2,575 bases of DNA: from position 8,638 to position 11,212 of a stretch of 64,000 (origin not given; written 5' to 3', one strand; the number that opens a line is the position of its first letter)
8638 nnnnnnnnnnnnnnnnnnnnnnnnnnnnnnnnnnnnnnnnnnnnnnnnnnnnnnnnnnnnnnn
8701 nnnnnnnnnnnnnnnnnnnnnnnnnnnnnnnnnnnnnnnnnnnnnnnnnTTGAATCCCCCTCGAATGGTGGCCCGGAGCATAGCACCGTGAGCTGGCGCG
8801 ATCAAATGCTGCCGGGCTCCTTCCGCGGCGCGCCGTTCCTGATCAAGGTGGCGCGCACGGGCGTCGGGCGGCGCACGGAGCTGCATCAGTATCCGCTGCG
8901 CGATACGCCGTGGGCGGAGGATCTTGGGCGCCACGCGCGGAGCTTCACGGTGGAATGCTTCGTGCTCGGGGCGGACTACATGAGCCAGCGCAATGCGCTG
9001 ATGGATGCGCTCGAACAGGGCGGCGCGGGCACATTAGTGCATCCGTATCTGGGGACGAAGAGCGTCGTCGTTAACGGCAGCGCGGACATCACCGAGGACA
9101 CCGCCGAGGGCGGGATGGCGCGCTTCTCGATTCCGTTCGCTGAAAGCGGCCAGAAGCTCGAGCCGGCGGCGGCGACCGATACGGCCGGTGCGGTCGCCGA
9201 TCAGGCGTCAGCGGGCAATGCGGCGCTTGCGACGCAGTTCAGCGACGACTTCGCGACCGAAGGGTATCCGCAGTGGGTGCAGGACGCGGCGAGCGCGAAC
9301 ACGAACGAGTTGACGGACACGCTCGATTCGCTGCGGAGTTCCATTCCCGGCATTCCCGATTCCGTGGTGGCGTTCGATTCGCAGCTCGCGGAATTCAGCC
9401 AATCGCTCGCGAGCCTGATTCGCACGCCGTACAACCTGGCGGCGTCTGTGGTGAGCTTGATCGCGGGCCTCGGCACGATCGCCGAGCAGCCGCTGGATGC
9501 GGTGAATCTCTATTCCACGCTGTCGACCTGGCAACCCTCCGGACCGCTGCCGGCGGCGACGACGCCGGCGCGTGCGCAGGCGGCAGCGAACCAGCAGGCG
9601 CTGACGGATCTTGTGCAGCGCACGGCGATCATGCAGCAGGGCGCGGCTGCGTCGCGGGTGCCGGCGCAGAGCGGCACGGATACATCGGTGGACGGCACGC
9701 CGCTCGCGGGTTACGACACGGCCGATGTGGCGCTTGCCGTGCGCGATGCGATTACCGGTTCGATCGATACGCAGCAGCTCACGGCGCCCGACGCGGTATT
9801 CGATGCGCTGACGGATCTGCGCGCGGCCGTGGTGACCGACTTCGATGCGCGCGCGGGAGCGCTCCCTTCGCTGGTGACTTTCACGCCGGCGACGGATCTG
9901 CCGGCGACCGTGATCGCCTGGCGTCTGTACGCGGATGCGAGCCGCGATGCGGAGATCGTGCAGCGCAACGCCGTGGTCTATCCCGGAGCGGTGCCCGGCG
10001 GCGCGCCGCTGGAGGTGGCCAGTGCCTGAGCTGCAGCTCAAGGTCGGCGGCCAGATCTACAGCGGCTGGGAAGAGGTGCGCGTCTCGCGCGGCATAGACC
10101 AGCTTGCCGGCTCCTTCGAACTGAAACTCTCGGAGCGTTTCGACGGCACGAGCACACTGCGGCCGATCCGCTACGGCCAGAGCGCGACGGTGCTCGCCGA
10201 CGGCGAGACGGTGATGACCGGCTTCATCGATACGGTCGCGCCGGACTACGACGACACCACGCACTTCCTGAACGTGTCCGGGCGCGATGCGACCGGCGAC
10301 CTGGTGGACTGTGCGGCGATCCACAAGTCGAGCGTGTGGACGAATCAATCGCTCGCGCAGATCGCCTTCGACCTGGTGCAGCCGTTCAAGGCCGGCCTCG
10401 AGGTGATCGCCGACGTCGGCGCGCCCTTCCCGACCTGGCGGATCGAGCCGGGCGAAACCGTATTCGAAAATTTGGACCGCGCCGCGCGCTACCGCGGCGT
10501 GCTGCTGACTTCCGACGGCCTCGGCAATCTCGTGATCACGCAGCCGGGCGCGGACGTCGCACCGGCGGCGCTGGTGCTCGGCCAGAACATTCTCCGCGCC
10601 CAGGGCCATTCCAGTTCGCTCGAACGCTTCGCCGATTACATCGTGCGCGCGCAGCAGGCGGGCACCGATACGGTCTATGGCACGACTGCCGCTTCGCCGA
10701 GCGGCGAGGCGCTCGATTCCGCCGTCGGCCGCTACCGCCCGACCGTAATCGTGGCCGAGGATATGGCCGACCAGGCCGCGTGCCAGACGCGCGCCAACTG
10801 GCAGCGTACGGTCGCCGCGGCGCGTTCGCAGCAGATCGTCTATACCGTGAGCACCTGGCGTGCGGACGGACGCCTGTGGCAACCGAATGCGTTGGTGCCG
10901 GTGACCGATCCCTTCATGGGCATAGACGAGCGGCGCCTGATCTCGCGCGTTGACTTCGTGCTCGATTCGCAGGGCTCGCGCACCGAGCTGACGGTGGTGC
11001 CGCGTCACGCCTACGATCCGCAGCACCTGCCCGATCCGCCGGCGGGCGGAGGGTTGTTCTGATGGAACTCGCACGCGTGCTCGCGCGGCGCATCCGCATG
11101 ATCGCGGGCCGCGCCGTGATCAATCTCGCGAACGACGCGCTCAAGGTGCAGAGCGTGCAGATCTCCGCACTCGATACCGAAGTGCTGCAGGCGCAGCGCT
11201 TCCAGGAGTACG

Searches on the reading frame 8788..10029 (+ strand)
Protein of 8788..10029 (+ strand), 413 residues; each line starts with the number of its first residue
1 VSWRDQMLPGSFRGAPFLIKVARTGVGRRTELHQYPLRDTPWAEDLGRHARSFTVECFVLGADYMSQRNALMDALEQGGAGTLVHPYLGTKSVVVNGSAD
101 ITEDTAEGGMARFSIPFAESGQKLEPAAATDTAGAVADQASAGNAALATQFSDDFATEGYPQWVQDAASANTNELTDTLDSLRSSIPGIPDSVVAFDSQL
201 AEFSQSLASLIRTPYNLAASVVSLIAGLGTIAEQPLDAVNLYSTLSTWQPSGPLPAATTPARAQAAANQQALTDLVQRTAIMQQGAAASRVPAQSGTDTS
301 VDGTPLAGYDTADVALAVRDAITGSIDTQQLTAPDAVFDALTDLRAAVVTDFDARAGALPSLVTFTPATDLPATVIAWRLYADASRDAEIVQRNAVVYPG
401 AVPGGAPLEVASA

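Call 5: search_protein_families(library=pfam, proteins=[window:8788-10029:+], max_evalue=0.1)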
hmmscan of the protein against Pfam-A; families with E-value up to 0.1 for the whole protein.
window:8788-10029:+ (413 aa): 1 family
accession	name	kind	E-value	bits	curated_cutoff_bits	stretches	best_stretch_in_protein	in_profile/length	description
PF07157.17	DNA_circ_N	-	2.5e-30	105.2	21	1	7-92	2-87/88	DNA circularisation protein N-terminus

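Call 6: search_protein_families(library=phrogs, proteins=[window:8788-10029:+], max_evalue=0.1)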
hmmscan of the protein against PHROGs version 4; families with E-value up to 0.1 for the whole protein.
window:8788-10029:+ (413 aa): 6 families
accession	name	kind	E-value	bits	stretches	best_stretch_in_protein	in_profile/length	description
phrog_184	-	tail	2.3e-96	324.5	1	1-411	3-409/411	baseplate hub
phrog_20901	-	unknown function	7.2e-32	111.7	1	10-231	26-249/259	-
phrog_16855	-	tail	9e-29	101.5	1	1-153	2-154/158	Gpu-like tail protein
phrog_17109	-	DNA, RNA and nucleotide metabolism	6.9e-15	56.5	1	279-404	73-196/204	DNA circularization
phrog_23801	-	unknown function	5e-11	42.9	1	308-410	472-578/580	-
phrog_38255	-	unknown function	4.7e-05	24.1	1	255-411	39-194/196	-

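Call 24: find_related_loci(query=window:8788-10029:+, collection=genome_contigs, flank=4000)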
Query window:8788-10029:+ (413 aa) in genome_contigs; peptide patterns used: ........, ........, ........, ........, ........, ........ (x = any residue, [..] = any of these).
249 stretches matched a pattern; 1 encode a relative of the query (tblastn E <= 1e-3); 1 distinct loci.
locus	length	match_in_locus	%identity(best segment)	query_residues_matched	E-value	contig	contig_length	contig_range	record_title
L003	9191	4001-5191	36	1-412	9e-59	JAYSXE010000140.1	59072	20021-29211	MAG: Burkholderiales bacterium isolate GFS_13091 GFS_13091_139, whole genome shotgun sequence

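Call 27: find_related_loci(query=window:8788-10029:+, collection=viral_contigs, flank=4000)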
Query window:8788-10029:+ (413 aa) in viral_contigs; peptide patterns used: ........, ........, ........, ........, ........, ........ (x = any residue, [..] = any of these).
41 stretches matched a pattern, but none encodes a relative of the query by tblastn (E <= 1e-3).

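Call 69: find_related_loci(query=A2, collection=metagenome_contigs, flank=3000)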
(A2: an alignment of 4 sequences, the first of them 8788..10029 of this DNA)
Query A2 (413 aa) in metagenome_contigs; peptide patterns used: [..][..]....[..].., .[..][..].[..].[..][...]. (x = any residue, [..] = any of these).
600 stretches matched a pattern (row limit reached: there are more); 441 encode a relative of the query (tblastn E <= 1e-3); the best 80 are kept; 80 distinct loci.
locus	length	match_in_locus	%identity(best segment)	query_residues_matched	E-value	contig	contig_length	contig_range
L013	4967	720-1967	58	1-410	4e-140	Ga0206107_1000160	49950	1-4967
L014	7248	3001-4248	58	1-410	6e-140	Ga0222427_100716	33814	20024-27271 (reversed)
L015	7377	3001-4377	53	1-412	9e-135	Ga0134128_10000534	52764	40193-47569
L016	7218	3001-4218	50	1-413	4e-117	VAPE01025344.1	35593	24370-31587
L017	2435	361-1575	44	2-410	2e-94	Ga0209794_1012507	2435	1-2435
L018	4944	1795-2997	39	1-410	5e-86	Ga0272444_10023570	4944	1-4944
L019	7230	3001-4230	40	1-410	4e-86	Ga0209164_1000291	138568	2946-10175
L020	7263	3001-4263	39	2-410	1e-81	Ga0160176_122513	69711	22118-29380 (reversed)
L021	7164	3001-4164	40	1-410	4e-80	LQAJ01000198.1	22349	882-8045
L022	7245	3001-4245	39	1-410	4e-80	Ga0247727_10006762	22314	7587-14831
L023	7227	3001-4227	40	1-410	2e-79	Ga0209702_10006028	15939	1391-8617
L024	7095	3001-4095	36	3-410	3e-79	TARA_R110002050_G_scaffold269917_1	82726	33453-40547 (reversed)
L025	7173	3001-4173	37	1-408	3e-77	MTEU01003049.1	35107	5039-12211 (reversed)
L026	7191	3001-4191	37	1-412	8e-77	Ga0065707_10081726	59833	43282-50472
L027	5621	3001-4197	39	1-412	4e-75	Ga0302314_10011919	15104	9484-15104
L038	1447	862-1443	61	1-193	1e-73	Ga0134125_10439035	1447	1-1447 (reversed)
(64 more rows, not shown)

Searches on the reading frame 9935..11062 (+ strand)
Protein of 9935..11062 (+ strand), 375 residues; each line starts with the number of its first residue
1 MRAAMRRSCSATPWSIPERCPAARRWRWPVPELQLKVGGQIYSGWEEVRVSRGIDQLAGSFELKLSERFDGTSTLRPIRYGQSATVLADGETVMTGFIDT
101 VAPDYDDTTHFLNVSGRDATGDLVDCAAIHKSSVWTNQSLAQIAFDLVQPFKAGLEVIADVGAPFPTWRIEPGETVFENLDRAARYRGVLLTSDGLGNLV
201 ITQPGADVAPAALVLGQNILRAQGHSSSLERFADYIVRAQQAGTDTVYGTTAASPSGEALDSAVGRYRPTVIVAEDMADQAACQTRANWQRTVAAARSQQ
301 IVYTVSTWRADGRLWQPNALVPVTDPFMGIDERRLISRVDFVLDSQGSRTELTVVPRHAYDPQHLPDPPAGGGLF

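Call 5: search_protein_families(library=pfam, proteins=[window:9935-11062:+], max_evalue=0.1)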
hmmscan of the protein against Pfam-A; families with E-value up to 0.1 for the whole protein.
window:9935-11062:+ (375 aa): 4 families
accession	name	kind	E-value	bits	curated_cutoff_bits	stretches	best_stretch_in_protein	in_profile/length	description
PF22255.2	Gp44-like_2nd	-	1.9e-28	98.7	27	1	120-203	1-84/84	Baseplate hub protein gp44-like, second domain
PF21683.3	GpP-like_1st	-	2.9e-25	88.4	27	1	33-118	2-85/85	Mu phage baseplate assembly protein GpP-like, N-terminal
PF21929.2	GpP_4th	-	1.7e-18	66.8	27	1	281-362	3-86/87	Mu phage baseplate assembly protein GpP, fourth domain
PF22630.2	NMB1110_3rd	-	5.3e-06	27.1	27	1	232-288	2-56/59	Tail protein NMB1110-like, third domain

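Call 6: search_protein_families(library=phrogs, proteins=[window:9935-11062:+], max_evalue=0.1)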
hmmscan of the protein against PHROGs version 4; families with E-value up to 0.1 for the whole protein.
window:9935-11062:+ (375 aa): 6 families
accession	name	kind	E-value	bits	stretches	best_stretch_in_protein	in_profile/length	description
phrog_177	-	tail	6.6e-122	409.4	1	32-369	79-421/623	baseplate hub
phrog_11191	-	unknown function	2.8e-58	197.9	1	30-243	7-222/258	-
phrog_15015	-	unknown function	4.5e-32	111.7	1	32-152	4-123/127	-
phrog_9932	-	unknown function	3.4e-25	89.8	1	258-361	9-114/155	-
phrog_38365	-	unknown function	1.8e-14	55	1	163-243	8-89/122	-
phrog_10402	-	unknown function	2.5e-06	28.9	1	34-100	6-76/89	-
